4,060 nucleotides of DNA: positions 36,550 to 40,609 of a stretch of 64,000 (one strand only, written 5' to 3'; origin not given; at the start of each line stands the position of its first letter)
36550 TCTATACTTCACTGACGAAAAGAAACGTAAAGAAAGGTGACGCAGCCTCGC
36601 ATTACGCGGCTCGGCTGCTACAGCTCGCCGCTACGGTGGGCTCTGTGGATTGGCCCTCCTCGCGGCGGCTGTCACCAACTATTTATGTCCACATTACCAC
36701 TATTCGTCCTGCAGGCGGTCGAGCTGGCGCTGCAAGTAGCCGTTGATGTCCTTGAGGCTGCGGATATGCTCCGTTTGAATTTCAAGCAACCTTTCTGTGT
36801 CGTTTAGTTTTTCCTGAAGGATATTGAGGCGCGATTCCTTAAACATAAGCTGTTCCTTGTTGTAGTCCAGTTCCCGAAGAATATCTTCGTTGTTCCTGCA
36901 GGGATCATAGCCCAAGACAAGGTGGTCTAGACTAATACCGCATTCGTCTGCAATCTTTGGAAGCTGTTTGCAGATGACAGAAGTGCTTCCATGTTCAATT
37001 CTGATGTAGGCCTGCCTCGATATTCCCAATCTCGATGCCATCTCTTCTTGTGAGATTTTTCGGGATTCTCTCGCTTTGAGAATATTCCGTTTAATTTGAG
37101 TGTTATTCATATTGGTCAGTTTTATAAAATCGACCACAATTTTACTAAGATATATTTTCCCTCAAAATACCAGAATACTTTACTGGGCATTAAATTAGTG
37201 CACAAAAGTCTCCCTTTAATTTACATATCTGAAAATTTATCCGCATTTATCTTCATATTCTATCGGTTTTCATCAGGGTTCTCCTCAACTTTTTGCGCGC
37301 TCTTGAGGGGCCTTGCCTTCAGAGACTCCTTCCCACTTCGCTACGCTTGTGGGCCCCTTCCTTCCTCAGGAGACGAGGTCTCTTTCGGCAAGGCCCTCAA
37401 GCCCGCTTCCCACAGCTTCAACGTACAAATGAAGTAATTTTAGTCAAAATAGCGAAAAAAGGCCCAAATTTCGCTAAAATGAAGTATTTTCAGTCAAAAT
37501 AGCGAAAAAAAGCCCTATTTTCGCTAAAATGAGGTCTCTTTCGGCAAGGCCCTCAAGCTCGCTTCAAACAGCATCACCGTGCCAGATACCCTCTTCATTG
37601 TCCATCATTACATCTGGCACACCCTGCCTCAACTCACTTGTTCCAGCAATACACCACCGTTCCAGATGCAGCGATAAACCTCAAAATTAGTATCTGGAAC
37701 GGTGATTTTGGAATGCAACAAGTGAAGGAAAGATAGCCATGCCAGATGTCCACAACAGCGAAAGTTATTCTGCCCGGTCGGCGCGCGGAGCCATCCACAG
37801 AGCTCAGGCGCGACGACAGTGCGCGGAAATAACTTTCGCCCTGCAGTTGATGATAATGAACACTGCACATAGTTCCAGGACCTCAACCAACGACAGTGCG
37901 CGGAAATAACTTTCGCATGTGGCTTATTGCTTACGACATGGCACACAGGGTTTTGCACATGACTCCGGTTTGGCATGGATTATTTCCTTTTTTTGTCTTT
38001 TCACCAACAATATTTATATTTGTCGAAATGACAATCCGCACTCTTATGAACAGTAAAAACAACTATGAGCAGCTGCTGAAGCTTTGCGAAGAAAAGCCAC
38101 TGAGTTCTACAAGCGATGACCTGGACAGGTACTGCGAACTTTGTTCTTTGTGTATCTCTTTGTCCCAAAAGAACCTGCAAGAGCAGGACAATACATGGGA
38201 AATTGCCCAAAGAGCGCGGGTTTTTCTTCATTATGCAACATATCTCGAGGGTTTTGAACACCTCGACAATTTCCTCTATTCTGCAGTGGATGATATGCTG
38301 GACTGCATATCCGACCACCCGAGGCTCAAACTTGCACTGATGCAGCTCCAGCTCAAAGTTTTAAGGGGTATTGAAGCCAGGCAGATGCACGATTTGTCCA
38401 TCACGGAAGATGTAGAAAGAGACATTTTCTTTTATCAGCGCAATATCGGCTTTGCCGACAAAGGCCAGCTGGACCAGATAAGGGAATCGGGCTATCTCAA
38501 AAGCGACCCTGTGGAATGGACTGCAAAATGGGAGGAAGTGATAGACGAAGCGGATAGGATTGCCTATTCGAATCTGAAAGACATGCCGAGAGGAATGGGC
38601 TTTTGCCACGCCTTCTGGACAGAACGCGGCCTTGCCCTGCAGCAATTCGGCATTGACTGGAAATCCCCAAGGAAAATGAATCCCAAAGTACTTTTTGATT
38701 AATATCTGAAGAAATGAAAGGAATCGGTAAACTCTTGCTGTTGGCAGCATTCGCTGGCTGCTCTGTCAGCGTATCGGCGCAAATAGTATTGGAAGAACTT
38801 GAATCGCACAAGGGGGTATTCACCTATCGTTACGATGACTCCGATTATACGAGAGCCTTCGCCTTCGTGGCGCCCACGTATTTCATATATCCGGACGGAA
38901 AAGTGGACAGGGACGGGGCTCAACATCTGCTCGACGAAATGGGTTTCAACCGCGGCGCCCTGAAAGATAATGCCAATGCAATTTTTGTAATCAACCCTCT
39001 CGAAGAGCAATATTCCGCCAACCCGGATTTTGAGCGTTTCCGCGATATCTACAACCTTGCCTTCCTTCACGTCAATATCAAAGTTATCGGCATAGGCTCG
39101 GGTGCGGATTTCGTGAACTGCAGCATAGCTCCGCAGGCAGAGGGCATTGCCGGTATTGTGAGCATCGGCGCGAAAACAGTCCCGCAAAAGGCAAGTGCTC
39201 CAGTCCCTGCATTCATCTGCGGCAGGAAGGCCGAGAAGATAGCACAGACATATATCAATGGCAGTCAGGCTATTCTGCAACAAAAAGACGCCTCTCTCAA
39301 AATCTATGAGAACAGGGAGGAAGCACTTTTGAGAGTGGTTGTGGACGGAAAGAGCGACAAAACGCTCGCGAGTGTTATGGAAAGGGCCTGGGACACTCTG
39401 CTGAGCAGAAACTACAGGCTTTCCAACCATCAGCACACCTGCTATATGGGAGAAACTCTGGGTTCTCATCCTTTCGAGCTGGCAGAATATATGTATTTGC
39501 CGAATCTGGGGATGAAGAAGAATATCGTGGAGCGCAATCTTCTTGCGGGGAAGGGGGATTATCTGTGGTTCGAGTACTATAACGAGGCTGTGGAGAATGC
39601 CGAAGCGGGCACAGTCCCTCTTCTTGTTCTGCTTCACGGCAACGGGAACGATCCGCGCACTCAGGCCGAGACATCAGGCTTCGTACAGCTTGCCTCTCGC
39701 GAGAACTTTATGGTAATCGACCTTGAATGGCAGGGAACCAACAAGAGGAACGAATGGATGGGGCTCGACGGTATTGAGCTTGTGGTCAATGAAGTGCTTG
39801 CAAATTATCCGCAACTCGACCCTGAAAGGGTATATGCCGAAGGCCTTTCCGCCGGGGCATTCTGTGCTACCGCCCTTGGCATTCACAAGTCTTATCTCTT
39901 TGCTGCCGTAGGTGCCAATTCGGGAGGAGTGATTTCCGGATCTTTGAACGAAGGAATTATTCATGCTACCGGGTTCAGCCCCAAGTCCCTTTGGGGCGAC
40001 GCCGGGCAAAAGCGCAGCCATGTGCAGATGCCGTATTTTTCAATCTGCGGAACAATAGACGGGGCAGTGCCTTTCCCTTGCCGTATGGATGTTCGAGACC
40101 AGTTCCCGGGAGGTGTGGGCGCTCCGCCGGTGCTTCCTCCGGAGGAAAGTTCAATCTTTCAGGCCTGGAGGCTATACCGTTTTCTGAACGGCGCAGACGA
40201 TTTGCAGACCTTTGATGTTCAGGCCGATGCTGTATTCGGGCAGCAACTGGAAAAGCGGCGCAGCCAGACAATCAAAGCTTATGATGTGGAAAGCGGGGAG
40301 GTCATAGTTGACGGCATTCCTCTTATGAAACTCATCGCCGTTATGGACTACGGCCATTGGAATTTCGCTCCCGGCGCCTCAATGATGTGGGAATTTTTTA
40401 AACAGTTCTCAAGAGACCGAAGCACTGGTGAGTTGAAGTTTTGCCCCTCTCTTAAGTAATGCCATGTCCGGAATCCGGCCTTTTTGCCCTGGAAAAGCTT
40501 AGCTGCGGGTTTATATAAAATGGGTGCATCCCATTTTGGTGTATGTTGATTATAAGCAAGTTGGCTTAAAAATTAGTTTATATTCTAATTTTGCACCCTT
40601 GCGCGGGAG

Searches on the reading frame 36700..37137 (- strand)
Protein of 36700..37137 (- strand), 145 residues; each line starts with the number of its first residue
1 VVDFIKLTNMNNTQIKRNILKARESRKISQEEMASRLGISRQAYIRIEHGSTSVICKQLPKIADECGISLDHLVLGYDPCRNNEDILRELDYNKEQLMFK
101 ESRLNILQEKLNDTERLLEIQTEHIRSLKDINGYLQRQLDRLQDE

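Call 13: search_protein_families(library=pfam, proteins=[window:36703-37110:-], max_evalue=0.01)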
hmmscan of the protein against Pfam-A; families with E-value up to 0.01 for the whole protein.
seq(136 aa): 7 families
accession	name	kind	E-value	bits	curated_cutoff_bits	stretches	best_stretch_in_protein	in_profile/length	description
PF12844.13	HTH_19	-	2.6e-11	43.7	30.2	1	9-69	3-63/64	Helix-turn-helix domain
PF01381.28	HTH_3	-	1.9e-10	41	23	1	11-64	2-55/55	Helix-turn-helix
PF13560.12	HTH_31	-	0.00012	22.8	27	1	14-45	10-42/64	Helix-turn-helix domain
PF07022.19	Phage_CI_repr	-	0.00017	22.3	22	1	20-70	13-63/65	Bacteriophage CI repressor helix-turn-helix domain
PF08279.18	HTH_11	-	0.0055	17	25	0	10-34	5-31/55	HTH domain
PF04545.22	Sigma70_r4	-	0.0082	16.1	24.1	0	6-33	8-35/50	Sigma-70, region 4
PF13384.12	HTH_23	-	0.0096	16.2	24.6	0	5-38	5-37/50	Homeodomain-like domain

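Call 14: search_protein_families(library=ncbifam, proteins=[window:36703-37110:-], max_evalue=0.01)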
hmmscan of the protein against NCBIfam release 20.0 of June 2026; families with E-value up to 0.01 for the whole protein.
seq(136 aa): 8 families
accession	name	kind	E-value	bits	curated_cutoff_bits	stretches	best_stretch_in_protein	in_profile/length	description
NF041951.1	phage_RstR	subfamily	3.3e-11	43.4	80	1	6-76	3-73/108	RstR family transcriptional repressor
NF047948.1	male_kill_WMK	equivalog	8.1e-07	28.8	300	1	4-107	161-263/300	WO male-killing family protein Wmk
TIGR03070.1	couple_hipB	subfamily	1.4e-05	25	71.65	1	5-61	2-58/58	type II toxin-antitoxin system Y4mF family antitoxin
NF006015.0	PRK08154.1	subfamily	4.4e-05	22.8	204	1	6-97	31-122/314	anaerobic benzoate catabolism transcriptional regulator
NF041575.1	antitoxPezA_Strep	equivalog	0.00022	21.2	290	1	6-62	2-58/158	type II toxin-antitoxin system antitoxin PezA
TIGR00270.2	TIGR00270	equivalog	0.0041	16.9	110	1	8-43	78-113/159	multiprotein bridging factor aMBF1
TIGR03830.1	CxxCG_CxxCG_HTH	subfamily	0.0064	16.3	61.8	0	5-44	65-106/127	type II TA system antitoxin MqsA family protein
NF038139.1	Reg_Aceta_RamB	equivalog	0.0086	14.7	700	0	11-61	8-58/465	acetate metabolism transcriptional regulator RamB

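Call 18: find_encoding_contigs(protein=window:36700-37110:-, flank=5000, max_places=10)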
Protein window:36700-37110:- (136 aa): no gene with exactly this product is on record in the collection.

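Call 19: find_encoding_contigs(protein=window:36700-37137:-, flank=5000, max_places=10)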
Protein window:36700-37137:- (145 aa): 2 contigs read that carry it; 2 places shown.
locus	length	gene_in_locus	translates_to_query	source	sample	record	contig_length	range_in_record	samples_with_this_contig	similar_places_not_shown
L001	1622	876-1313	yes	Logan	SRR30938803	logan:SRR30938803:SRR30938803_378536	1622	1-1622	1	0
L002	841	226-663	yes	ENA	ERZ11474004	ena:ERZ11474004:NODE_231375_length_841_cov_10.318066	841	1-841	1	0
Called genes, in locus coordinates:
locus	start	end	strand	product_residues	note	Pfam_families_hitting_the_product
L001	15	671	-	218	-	-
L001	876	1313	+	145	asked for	PF01381:HTH_3, PF12844:HTH_19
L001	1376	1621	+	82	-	?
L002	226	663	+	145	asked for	PF01381:HTH_3, PF12844:HTH_19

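Call 31: find_homologous_proteins(query=window:36703-37110:-)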
Query seq(136 aa) (136 aa): 13 proteins with E <= 0.001 among 30 candidates.
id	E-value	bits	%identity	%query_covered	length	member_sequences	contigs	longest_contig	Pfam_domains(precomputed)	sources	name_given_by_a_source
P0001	1.3e-78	279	98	100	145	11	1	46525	PF12844.14,PF01381.29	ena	-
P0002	7.6e-68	244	87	99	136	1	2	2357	PF12844.14,PF01381.29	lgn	-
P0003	1.1e-54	202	76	100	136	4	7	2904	PF12844.14,PF01381.29,PF07022.20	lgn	-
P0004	1.1e-33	134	52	97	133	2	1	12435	PF12844.14,PF01381.29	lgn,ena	-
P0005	5.1e-33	132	52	97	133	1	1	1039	PF12844.14,PF01381.29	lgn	-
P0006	1.9e-25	107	47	98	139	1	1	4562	PF12844.14,PF01381.29,PF13560.13,PF13443.13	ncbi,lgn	-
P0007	6.5e-24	102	46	98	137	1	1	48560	PF12844.14,PF01381.29,PF13560.13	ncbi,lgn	-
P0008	7.0e-24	102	45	98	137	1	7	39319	PF12844.14,PF01381.29,PF13560.13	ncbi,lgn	-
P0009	7.2e-24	102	46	98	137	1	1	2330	PF12844.14,PF01381.29,PF13560.13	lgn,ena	-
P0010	8.4e-24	102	46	98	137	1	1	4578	PF12844.14,PF01381.29,PF13560.13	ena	-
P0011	1.4e-23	101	46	98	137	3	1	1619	PF12844.14,PF01381.29,PF13560.13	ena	-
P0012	1.3e-22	98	44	98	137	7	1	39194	PF12844.14,PF01381.29,PF13560.13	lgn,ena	-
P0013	9.5e-21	92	46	85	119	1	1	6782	PF12844.14,PF01381.29,PF13560.13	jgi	jgi:transcriptional regulator with XRE-family HTH domain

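Call 32: find_encoding_contigs(protein=P0001, flank=6000, max_places=10)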
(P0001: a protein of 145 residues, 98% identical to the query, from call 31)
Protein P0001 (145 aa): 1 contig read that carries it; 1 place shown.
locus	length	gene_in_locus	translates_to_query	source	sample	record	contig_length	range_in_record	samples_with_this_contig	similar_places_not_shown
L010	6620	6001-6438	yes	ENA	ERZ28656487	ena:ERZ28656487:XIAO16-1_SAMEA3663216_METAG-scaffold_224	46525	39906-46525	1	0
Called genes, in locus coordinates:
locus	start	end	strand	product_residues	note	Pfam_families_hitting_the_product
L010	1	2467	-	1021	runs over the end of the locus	PF13620:CarboxypepD_reg, PF13715:CarbopepD_reg_2, PF07715:Plug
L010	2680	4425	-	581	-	PF10503:Esterase_PHB (weak)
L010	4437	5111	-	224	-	-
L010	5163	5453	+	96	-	-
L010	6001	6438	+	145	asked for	PF01381:HTH_3, PF12844:HTH_19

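Call 33: find_encoding_contigs(protein=P0003, flank=6000, max_places=10)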
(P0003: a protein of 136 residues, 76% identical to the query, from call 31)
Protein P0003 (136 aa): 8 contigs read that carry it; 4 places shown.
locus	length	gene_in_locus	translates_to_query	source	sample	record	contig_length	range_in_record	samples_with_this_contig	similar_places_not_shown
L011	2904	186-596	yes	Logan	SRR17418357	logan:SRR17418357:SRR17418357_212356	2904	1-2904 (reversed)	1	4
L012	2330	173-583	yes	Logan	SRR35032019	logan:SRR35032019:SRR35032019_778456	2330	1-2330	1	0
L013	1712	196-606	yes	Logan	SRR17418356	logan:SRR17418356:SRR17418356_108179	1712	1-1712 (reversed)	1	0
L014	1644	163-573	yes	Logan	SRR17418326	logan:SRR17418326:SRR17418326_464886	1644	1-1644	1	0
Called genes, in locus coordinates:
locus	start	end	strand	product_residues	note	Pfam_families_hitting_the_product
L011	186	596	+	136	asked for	PF12844:HTH_19, PF01381:HTH_3, PF07022:Phage_CI_repr (weak)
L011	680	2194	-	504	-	PF01637:ATPase_2, PF13191:AAA_16 (faint), PF13173:AAA_14 (weak)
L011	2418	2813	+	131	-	-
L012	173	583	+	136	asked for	PF12844:HTH_19, PF01381:HTH_3, PF07022:Phage_CI_repr (weak)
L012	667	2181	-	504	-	PF01637:ATPase_2, PF13191:AAA_16 (faint), PF13173:AAA_14 (weak)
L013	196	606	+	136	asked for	PF12844:HTH_19, PF01381:HTH_3, PF07022:Phage_CI_repr (weak)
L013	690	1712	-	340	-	?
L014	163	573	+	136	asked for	PF12844:HTH_19, PF01381:HTH_3, PF07022:Phage_CI_repr (weak)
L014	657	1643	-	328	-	?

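Call 34: find_encoding_contigs(protein=P0002, flank=6000, max_places=10)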
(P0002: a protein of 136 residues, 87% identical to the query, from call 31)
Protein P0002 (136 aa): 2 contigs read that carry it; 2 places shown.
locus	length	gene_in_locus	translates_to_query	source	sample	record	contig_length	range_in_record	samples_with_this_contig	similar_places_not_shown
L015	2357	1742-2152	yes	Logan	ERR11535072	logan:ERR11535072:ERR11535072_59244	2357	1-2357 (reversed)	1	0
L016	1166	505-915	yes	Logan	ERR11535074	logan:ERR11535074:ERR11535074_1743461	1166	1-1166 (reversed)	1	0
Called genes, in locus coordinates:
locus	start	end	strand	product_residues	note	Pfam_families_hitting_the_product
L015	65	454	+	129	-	-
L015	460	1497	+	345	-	PF02912:Phe_tRNA-synt_N, PF01409:tRNA-synt_2d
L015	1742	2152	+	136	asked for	PF12844:HTH_19, PF01381:HTH_3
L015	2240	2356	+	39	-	?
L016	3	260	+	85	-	?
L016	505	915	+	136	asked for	PF12844:HTH_19, PF01381:HTH_3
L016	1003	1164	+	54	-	?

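Call 87: search_protein_families(library=padloc, proteins=[window:36700-37110:-], max_evalue=0.001)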
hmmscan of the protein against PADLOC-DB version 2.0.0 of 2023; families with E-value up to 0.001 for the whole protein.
window:36700-37110:- (136 aa): 6 families
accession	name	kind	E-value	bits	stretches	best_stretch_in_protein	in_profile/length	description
PDLC04775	PDC-M69A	-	6.6e-11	40.7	1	4-110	6-109/113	-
PDLC02926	HTH_VI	-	1.5e-09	36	1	6-77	2-72/92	-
PDLC03665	Control_protein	-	8.3e-07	27.2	1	8-64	11-68/77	control protein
PDLC03952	RmrA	-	8.3e-06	22.9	1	7-57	24-74/395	-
PDLC04142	capH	-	8.7e-06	24.7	1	3-64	4-65/103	capH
PDLC03947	RmrA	-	3e-05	21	1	3-64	9-70/383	-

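Call 88: search_protein_families(library=phrogs, proteins=[window:36700-37110:-], max_evalue=0.001)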
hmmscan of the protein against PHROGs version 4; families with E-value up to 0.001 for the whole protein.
window:36700-37110:- (136 aa): 13 families
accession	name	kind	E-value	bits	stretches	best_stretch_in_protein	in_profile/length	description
phrog_8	-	transcription regulation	1.7e-11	45.2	1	6-103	163-257/346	transcriptional regulator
phrog_3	-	transcription regulation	1.8e-10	42.2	1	2-122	85-203/430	transcriptional repressor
phrog_1373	-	transcription regulation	3.5e-09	37.8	1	6-74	64-132/166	transcriptional regulator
phrog_2439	-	transcription regulation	3.7e-09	36.9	1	7-119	9-122/367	transcriptional regulator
phrog_2328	-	transcription regulation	2e-07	31.8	1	6-75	16-85/128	transcriptional repressor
phrog_7241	-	transcription regulation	2.1e-07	32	1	13-65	69-121/122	transcriptional regulator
phrog_6962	-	unknown function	3.6e-06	28.2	1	14-44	10-40/73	-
phrog_3557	-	transcription regulation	8e-05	23.9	1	17-86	24-93/142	transcriptional regulator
phrog_1994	-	DNA, RNA and nucleotide metabolism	0.00011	23.2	1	10-81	4-74/170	DNA binding protein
phrog_2967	-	transcription regulation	0.00013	22.6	1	3-72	8-77/225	transcriptional regulator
phrog_5823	-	transcription regulation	0.00026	21.2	1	4-67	5-69/404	transcriptional regulator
phrog_6223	-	transcription regulation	0.00048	21.1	0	9-44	9-43/73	transcriptional repressor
phrog_955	-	DNA, RNA and nucleotide metabolism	0.00076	20.2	0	19-44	38-63/142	HTH DNA binding protein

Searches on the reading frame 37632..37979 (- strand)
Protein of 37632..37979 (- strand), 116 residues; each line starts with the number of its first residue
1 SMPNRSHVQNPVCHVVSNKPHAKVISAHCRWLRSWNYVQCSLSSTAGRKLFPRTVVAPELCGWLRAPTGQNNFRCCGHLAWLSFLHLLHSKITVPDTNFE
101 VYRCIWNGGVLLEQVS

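Call 53: search_protein_representatives(protein=window:37632-37979:-)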
Query: 116 residues. Proteins with E-value up to 0.001 (for the whole library): 6; up to 1e-10: 3; up to 1e-30: 0. The best 6 are listed.
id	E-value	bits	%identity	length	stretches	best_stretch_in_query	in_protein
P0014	2.2e-27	111.6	78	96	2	2-64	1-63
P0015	9.2e-25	103.2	86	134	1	42-100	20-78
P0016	2.1e-24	102.0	86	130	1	42-99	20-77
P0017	2.0e-07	47.2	71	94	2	41-77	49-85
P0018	4.4e-05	39.6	35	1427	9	36-75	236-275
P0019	5.1e-04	36.1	33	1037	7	6-34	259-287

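Call 54: find_encoding_contigs(protein=P0015, flank=6000, max_places=10)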
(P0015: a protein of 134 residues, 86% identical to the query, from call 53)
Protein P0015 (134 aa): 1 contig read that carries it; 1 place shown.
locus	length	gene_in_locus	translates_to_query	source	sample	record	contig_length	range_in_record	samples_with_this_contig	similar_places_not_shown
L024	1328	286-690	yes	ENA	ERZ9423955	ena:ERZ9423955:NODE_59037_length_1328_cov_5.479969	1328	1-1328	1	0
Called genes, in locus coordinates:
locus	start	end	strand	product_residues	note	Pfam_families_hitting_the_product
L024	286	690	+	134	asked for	-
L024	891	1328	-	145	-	?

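Call 57: find_encoding_contigs(protein=P0016, flank=6000, max_places=10)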
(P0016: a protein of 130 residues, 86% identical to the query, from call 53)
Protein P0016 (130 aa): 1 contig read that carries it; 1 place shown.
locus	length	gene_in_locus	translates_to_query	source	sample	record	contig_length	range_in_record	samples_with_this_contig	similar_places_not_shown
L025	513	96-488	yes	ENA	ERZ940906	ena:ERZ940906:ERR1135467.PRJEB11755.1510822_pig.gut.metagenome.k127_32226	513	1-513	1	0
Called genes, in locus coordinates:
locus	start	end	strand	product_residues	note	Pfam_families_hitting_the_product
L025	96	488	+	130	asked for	-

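Call 58: find_encoding_contigs(protein=P0017, flank=6000, max_places=10)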
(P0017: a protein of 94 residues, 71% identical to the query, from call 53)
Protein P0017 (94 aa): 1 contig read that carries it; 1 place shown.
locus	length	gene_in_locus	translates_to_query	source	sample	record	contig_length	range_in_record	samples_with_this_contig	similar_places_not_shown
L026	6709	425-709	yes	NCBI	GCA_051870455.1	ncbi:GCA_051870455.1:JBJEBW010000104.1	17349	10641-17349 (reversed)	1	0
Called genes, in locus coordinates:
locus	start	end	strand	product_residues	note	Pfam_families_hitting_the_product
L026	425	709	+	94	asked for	-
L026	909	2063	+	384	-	PF00535:Glycos_transf_2, PF13641:Glyco_tranf_2_3, PF13632:Glyco_trans_2_3 (faint)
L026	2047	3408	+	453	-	PF00070:Pyr_redox (faint), PF00107:ADH_zinc_N (faint), PF01262:AlaDh_PNT_C (faint), PF02254:TrkA_N, PF03435:Sacchrp_dh_NADP (weak), PF02080:TrkA_C, PF02254:TrkA_N, PF02080:TrkA_C, +4 more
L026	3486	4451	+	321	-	PF13593:SBF_like, PF01758:SBF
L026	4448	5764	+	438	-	PF02540:NAD_synthase (faint), PF03054:tRNA_Me_trans, PF20259:tRNA_Me_trans_M, PF20258:tRNA_Me_trans_C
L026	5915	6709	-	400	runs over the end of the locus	PF00155:Aminotran_1_2, PF01041:DegT_DnrJ_EryC1 (faint), PF01053:Cys_Met_Meta_PP (weak)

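Call 72: search_protein_families(library=pfam, proteins=[L027:234-614:+, L027:616-981:+, L027:1215-1397:+, L024:891-1328:-], max_evalue=0.01)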
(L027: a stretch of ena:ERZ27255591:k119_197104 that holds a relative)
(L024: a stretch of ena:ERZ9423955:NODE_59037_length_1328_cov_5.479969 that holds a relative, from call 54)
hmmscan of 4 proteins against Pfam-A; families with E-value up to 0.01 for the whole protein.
L027:234-614:+ (126 aa): 0 families

L027:616-981:+ (121 aa): 0 families

L027:1215-1397:+ (60 aa): 0 families

L024:891-1328:- (145 aa): 2 families
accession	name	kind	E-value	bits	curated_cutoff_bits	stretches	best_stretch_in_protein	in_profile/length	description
PF13586.12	DDE_Tnp_1_2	-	3.4e-10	40.7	29.2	1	42-116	4-72/86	Transposase DDE domain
PF01609.27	DDE_Tnp_1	-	0.0089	16.2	23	0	35-122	76-193/200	Transposase DDE domain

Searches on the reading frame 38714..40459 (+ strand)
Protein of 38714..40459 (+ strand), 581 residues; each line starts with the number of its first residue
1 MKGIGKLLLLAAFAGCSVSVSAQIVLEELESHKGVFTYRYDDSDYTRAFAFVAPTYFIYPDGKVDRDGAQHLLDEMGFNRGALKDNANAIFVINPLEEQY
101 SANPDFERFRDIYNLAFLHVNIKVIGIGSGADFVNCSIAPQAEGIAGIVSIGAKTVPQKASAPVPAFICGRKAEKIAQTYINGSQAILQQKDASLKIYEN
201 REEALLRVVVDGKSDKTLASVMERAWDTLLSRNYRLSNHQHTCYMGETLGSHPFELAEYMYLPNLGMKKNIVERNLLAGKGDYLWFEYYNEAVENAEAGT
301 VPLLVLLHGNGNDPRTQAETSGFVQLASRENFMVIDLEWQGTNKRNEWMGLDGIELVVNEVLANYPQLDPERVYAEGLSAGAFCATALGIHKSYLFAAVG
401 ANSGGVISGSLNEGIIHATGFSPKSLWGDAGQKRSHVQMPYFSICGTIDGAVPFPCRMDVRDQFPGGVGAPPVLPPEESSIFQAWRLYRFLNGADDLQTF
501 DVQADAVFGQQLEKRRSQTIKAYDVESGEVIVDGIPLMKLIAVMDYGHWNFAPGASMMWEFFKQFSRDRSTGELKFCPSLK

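Call 13: search_protein_families(library=pfam, proteins=[window:38714-40459:+], max_evalue=0.01)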
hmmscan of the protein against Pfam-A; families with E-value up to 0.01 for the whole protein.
window:38714-40459:+ (581 aa): 1 family
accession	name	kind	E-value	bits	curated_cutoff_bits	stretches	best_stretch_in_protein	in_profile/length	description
PF10503.15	Esterase_PHB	-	3.3e-07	30.2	23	1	301-450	16-181/219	Esterase PHB depolymerase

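Call 30: find_encoding_contigs(protein=window:38714-40459:+, flank=10000, max_places=10)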
Protein window:38714-40459:+ (581 aa): 1 contig read that carries it; 1 place shown.
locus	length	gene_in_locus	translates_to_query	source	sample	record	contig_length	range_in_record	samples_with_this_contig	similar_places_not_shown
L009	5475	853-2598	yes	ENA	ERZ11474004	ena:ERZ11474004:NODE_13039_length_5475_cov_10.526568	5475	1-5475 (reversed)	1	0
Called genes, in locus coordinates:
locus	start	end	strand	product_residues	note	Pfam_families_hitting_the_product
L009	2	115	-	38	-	?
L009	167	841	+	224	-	-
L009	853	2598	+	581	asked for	PF10503:Esterase_PHB (weak)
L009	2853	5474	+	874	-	?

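Call 87: search_protein_families(library=padloc, proteins=[window:38714-40459:+], max_evalue=0.001)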
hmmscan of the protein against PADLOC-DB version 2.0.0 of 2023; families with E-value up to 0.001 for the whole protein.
window:38714-40459:+ (581 aa): 0 families
